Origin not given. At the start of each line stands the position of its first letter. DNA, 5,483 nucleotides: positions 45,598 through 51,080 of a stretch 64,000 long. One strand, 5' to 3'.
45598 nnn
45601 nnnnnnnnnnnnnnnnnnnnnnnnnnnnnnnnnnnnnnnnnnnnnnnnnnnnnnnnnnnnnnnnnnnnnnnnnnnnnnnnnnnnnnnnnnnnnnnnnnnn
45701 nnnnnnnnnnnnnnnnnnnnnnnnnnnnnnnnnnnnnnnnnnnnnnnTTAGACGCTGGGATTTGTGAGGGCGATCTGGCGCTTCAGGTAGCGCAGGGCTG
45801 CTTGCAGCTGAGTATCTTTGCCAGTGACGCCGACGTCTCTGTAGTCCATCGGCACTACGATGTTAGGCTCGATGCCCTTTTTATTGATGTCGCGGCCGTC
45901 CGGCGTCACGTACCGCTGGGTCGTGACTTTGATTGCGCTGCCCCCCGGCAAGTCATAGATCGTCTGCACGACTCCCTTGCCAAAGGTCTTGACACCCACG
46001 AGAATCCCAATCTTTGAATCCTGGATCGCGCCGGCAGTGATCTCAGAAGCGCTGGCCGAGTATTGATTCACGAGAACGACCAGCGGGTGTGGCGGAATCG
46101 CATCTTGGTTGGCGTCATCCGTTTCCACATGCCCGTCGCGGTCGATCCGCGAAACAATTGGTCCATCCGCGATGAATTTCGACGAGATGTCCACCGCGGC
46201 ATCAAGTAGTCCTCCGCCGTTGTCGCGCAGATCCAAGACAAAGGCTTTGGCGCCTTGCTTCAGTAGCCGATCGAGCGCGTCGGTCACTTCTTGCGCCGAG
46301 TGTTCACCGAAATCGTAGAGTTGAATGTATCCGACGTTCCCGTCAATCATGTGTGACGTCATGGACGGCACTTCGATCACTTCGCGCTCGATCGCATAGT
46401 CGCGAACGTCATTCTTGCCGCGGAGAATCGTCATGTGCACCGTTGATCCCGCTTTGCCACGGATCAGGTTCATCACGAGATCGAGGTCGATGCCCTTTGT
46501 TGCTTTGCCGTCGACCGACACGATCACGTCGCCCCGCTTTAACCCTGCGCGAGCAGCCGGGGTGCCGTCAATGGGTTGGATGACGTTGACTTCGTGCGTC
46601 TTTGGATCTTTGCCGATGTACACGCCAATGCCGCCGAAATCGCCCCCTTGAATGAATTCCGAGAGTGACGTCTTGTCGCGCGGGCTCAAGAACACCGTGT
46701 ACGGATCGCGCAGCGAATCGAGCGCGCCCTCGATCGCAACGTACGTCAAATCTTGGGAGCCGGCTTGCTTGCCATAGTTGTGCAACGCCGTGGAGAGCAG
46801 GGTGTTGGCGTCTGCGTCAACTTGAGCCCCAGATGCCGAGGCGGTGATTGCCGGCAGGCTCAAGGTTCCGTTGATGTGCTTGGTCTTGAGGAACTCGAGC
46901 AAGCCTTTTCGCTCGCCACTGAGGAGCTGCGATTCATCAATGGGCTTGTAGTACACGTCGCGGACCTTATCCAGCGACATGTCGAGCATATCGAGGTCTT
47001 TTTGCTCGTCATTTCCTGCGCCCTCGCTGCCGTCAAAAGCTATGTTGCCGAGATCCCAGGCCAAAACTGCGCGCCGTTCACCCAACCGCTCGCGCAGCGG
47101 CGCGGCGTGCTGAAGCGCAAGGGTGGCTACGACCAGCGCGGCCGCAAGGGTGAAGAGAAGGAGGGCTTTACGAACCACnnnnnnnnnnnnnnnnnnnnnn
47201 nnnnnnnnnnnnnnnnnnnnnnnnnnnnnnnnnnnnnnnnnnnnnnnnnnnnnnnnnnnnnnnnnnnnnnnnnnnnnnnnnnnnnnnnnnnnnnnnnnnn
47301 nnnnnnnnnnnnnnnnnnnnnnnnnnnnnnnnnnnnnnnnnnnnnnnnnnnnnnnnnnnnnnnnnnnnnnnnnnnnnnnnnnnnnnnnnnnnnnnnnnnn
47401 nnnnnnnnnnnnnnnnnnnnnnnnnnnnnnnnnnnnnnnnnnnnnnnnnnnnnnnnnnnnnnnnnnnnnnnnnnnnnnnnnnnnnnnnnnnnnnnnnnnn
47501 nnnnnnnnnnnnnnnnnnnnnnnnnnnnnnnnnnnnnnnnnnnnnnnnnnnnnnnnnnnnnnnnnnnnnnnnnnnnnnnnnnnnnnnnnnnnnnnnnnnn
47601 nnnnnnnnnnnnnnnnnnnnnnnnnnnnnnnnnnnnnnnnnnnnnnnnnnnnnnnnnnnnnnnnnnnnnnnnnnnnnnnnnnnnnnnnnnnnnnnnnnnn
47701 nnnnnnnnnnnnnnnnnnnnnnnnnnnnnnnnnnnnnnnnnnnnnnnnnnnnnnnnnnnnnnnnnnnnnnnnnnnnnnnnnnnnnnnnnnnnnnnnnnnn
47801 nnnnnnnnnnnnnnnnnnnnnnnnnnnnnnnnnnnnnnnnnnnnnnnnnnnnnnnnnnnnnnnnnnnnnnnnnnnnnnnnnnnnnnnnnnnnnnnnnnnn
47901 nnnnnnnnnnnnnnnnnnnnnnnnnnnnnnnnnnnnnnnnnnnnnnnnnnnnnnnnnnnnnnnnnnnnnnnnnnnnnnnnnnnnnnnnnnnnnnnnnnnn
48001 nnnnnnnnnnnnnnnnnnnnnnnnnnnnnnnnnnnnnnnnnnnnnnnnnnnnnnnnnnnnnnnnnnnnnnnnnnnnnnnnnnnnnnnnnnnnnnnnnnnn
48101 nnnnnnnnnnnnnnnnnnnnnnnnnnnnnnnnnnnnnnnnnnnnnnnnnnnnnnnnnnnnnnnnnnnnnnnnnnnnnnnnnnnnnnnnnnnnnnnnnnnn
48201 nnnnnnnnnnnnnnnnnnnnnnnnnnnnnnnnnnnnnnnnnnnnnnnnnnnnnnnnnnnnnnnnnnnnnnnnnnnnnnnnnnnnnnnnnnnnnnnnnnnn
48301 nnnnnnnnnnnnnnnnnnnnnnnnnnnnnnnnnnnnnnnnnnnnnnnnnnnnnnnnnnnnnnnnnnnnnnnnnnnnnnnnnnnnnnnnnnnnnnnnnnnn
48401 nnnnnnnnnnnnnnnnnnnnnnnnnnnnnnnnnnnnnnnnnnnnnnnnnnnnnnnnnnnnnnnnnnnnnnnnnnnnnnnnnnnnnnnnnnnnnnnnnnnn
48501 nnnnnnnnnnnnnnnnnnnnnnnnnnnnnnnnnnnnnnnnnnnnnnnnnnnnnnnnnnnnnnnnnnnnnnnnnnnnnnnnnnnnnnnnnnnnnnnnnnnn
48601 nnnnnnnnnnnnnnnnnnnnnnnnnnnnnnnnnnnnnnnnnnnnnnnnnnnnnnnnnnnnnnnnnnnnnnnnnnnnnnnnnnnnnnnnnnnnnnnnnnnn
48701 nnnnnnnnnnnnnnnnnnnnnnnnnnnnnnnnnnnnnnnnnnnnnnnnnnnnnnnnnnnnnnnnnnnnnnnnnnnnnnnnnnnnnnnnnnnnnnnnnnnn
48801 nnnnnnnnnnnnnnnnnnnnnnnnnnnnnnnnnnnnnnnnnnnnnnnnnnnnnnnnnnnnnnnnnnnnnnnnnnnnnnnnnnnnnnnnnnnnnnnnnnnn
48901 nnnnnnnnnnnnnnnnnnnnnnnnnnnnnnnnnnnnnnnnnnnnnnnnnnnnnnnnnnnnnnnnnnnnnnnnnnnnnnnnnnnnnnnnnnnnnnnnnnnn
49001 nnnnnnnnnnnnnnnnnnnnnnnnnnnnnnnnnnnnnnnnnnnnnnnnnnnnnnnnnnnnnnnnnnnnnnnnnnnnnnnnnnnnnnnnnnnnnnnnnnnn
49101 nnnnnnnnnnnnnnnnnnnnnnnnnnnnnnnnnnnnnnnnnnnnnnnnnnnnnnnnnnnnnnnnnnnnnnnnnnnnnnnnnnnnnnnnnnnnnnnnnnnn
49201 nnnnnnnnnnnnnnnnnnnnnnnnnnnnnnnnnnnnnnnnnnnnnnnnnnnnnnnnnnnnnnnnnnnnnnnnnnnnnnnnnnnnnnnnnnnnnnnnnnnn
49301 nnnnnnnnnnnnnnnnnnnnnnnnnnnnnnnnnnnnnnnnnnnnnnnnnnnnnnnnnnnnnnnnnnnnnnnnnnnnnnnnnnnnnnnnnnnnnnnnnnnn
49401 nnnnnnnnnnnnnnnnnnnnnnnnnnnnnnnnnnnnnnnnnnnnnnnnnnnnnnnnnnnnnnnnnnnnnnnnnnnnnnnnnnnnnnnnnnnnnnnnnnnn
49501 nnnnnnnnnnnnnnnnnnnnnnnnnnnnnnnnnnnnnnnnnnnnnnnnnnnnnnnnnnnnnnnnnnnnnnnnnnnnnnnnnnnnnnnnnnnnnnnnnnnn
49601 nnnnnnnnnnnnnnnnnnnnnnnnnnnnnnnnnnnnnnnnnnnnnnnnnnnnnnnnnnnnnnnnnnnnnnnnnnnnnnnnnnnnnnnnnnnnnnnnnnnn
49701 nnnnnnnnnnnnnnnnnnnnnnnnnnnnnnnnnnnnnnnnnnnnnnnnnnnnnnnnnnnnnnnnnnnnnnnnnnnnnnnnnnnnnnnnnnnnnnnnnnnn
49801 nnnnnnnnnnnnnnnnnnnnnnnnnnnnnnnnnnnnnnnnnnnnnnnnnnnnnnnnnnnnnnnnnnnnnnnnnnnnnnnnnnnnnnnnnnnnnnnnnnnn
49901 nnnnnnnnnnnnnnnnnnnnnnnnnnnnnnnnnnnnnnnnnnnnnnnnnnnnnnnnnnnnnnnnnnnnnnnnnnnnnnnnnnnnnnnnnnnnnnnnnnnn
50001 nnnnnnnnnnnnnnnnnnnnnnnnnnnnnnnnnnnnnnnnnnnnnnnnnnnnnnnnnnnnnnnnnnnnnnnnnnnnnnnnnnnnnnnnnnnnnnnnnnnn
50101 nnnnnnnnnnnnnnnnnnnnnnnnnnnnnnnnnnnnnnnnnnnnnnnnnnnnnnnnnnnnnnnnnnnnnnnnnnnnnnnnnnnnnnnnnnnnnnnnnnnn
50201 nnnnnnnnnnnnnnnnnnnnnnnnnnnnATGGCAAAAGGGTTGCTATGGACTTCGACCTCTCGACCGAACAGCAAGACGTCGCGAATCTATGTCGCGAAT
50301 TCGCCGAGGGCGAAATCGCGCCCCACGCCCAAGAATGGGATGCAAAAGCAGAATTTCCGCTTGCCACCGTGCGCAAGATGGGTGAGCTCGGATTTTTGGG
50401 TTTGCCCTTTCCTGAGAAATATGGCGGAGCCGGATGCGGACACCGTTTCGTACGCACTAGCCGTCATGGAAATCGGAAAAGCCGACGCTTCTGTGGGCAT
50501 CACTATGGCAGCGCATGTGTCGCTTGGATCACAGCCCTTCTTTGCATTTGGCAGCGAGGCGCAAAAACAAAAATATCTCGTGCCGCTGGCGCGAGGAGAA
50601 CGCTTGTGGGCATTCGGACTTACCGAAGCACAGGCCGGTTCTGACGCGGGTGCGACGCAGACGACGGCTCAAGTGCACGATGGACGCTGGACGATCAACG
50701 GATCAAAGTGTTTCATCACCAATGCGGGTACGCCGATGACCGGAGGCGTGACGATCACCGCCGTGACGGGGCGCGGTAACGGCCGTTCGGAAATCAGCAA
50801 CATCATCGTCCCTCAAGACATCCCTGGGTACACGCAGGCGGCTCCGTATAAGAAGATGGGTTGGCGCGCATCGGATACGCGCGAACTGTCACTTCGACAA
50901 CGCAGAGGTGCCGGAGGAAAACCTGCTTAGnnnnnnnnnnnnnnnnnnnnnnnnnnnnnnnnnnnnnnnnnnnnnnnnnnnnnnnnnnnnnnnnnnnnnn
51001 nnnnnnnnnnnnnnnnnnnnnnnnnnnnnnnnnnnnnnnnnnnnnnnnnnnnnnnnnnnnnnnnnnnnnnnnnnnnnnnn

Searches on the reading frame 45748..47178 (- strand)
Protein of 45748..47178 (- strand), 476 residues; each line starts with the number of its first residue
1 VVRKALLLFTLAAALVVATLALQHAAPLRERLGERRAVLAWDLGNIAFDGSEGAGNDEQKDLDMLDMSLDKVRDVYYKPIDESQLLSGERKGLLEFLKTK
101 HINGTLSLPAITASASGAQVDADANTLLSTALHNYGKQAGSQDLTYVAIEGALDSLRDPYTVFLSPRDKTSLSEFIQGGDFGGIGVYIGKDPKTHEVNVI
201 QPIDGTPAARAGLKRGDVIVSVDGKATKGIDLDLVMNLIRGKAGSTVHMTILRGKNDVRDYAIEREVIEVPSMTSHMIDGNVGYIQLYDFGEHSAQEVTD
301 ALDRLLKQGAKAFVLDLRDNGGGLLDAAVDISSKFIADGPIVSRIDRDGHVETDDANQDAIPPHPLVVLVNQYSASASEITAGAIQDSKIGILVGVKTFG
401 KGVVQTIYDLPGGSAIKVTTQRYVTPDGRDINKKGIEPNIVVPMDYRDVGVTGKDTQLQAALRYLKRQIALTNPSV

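Call 80: search_protein_families(library=pfam, proteins=[window:45748-47178:-], max_evalue=0.00001)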
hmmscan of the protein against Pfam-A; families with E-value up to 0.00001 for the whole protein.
window:45748-47178:- (476 aa): 5 families
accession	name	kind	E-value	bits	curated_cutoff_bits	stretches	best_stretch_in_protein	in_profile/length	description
PF03572.23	Peptidase_S41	-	1.2e-56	191.2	24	1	281-442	1-165/165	Peptidase family S41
PF17820.7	PDZ_6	-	3e-12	46.5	27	1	201-253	4-54/54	PDZ domain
PF13180.12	PDZ_2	-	1.3e-11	45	27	1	188-257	7-73/80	PDZ domain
PF00595.29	PDZ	-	1.5e-09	38.5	23.2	1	183-252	11-81/81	PDZ domain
PF22694.1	CtpB_N-like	-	4.2e-07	30.8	27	0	133-164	50-81/85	Activating protease CtpB N-terminal domain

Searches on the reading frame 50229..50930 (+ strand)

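Call 80: search_protein_families(library=pfam, proteins=[window:50229-50930:+], max_evalue=0.00001)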
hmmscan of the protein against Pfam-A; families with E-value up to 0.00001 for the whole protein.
window:50229-50930:+ (233 aa): 2 families
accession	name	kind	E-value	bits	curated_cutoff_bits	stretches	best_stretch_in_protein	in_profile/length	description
PF02770.24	Acyl-CoA_dh_M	-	2.8e-18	66.3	33.3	1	128-223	1-95/97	Acyl-CoA dehydrogenase, middle domain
PF02771.21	Acyl-CoA_dh_N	-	7e-14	52.6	22.9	1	70-124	59-113/113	Acyl-CoA dehydrogenase, N-terminal domain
